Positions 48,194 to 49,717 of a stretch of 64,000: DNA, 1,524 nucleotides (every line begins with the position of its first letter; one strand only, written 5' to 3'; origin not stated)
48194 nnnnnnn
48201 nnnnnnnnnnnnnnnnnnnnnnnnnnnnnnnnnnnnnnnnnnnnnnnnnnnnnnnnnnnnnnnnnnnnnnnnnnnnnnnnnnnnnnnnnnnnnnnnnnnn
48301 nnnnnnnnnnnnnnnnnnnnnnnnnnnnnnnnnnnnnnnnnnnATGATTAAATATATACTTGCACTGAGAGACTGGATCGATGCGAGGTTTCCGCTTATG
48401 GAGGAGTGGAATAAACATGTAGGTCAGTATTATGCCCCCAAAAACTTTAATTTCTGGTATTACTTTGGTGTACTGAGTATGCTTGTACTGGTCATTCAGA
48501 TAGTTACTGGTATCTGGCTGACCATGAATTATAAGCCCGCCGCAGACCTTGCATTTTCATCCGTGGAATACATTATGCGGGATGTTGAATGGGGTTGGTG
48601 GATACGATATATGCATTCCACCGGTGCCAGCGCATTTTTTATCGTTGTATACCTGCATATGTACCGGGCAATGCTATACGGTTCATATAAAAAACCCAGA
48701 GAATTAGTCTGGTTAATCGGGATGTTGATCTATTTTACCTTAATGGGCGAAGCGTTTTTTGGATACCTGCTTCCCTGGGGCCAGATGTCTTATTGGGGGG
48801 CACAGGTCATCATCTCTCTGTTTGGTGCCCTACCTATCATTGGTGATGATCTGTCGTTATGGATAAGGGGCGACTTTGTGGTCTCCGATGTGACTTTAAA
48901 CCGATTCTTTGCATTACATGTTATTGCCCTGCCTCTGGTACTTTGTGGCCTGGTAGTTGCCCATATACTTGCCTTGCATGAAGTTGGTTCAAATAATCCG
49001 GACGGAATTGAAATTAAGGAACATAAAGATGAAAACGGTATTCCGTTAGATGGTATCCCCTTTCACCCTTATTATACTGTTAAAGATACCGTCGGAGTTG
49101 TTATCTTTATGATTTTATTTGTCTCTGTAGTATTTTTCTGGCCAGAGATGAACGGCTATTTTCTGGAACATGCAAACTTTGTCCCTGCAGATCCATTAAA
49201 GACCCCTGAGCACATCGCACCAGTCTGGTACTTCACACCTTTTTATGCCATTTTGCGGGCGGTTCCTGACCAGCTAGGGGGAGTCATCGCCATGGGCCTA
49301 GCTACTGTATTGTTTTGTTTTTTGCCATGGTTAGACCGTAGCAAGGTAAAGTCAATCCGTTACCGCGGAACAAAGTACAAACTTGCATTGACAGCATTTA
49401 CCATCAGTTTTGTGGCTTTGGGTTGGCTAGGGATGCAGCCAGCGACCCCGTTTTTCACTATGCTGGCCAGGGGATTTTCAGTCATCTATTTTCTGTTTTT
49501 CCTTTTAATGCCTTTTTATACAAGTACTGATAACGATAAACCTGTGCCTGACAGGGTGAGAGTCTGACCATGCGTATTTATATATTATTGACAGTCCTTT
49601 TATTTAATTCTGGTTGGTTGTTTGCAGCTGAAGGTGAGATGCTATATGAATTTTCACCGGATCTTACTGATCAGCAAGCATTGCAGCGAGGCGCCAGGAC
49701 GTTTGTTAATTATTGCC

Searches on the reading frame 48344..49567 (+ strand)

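Call 43: search_protein_families(library=pfam, proteins=[window:48344-49567:+], max_evalue=0.00001)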
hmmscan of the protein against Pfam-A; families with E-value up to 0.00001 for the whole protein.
window:48344-49567:+ (407 aa): 3 families
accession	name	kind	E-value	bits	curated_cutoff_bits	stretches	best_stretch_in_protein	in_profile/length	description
PF00033.24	Cytochrome_B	-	3.3e-64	216.6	27.2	1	28-215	3-189/189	Cytochrome b/b6/petB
PF13631.11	Cytochrom_B_N_2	-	4.7e-45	154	27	1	97-270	2-166/169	Cytochrome b(N-terminal)/b6/petB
PF00032.22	Cytochrom_B_C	-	6e-41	139.3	20.7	1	281-383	1-102/102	Cytochrome b(C-terminal)/b6/petD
